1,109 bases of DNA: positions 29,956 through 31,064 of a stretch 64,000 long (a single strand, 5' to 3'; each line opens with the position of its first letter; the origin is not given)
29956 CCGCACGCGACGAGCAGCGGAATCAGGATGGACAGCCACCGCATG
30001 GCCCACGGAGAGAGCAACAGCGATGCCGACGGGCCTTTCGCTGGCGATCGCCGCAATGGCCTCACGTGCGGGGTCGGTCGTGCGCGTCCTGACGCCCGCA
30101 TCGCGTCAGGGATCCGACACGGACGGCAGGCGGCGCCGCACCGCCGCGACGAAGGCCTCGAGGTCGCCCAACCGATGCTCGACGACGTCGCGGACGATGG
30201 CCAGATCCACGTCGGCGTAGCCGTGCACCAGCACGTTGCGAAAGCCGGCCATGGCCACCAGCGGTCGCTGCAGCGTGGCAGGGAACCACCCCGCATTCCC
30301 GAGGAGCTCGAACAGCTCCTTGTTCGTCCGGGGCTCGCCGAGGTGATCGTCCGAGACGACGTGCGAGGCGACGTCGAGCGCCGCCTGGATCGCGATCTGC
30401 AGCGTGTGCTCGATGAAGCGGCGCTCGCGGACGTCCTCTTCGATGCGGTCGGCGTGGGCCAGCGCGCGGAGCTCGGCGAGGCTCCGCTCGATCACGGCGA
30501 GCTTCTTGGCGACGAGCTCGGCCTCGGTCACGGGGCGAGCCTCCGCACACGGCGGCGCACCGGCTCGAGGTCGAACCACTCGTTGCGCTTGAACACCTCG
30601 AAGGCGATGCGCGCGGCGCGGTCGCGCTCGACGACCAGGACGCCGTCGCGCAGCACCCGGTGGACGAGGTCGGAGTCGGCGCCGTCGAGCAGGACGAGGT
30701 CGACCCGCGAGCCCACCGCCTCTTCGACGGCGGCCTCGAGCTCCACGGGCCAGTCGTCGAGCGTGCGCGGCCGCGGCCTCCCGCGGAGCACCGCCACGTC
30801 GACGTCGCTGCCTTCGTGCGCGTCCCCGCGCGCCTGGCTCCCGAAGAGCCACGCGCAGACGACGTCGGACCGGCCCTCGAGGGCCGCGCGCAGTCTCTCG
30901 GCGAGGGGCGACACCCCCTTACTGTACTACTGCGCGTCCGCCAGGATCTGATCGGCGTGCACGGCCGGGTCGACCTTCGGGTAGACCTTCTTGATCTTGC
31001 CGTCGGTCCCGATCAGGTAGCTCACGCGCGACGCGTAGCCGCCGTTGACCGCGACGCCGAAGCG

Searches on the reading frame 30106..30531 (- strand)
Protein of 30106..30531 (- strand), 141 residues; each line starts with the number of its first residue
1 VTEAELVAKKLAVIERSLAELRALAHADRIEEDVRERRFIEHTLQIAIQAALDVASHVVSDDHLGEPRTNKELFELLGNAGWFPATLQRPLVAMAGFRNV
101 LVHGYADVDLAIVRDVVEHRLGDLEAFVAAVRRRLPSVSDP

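Call 54: search_protein_families(library=pfam, proteins=[window:30106-30531:-], max_evalue=0.001)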
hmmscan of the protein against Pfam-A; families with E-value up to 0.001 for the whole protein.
window:30106-30531:- (141 aa): 1 family
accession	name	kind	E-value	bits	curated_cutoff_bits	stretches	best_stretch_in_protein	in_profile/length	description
PF01934.22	HepT-like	-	2.4e-29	101.9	23.5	1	14-130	1-119/120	Ribonuclease HepT-like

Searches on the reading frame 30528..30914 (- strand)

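Call 54: search_protein_families(library=pfam, proteins=[window:30528-30914:-], max_evalue=0.001)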
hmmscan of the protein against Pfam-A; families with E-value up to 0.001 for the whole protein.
window:30528-30914:- (128 aa): 2 families
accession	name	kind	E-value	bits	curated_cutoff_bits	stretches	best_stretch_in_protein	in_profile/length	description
PF18765.7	Polbeta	-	2.6e-17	63.2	26.9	1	7-99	2-92/93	Polymerase beta, Nucleotidyltransferase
PF01909.29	NTP_transf_2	-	2.4e-09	37.9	21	1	7-80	3-78/93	Nucleotidyltransferase domain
